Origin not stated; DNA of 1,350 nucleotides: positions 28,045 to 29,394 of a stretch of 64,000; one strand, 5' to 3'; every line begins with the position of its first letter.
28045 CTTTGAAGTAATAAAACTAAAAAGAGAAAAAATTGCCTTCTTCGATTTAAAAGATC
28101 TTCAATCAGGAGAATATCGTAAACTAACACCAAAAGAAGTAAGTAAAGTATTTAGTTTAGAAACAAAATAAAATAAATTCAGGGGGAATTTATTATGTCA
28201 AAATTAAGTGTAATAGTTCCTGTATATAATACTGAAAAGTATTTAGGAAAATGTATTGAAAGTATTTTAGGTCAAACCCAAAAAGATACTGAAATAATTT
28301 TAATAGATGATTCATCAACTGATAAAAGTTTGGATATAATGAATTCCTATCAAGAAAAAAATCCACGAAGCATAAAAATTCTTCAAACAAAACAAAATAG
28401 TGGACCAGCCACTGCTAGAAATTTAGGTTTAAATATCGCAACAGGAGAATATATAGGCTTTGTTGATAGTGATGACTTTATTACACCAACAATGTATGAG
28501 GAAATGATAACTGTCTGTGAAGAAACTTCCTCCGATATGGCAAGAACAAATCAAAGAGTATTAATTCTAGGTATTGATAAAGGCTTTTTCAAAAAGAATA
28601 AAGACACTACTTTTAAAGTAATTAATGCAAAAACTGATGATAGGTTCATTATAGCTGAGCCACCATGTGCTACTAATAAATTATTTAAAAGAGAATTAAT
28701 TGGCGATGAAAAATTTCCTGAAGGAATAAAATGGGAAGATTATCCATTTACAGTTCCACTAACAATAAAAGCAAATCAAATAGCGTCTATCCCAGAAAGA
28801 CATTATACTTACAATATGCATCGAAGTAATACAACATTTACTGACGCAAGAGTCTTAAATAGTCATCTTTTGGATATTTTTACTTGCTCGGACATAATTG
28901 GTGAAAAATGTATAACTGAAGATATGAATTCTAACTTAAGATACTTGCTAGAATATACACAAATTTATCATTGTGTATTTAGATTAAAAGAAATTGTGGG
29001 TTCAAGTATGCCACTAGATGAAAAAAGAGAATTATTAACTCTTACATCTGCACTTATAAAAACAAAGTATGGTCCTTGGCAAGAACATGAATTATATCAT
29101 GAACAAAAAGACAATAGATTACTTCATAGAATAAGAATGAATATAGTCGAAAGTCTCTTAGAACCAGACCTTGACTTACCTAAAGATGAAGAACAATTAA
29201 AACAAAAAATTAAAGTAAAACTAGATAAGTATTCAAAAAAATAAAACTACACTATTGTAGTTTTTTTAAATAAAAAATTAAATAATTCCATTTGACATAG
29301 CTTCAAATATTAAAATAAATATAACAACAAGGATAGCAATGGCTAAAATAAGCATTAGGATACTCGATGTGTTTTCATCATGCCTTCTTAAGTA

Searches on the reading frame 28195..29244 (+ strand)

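Call 4: search_protein_families(library=pfam, proteins=[window:28195-29244:+], max_evalue=0.1)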
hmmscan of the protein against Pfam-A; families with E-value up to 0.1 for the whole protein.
window:28195-29244:+ (349 aa): 5 families
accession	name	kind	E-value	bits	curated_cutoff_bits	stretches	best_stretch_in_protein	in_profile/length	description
PF00535.33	Glycos_transf_2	-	4e-35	121.7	23.3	1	5-119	1-114/168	Glycosyl transferase family 2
PF10111.15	Glyco_tranf_2_2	-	3.1e-15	56.8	27.3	1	5-127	1-123/276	Glycosyltransferase like family 2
PF13641.12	Glyco_tranf_2_3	-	2.1e-10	41.4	27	1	4-123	3-126/230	Glycosyltransferase like family 2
PF13704.12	Glyco_tranf_2_4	-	0.00076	20.4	27.5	1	12-97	2-85/98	Glycosyl transferase family 2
PF09488.16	Osmo_MPGsynth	-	0.047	12.9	27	0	83-102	160-179/381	Mannosyl-3-phosphoglycerate synthase (osmo_MPGsynth)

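Call 5: search_protein_families(library=padloc, proteins=[window:28195-29244:+], max_evalue=0.1)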
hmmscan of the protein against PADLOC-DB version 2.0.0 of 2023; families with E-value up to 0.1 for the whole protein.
window:28195-29244:+ (349 aa): 0 families
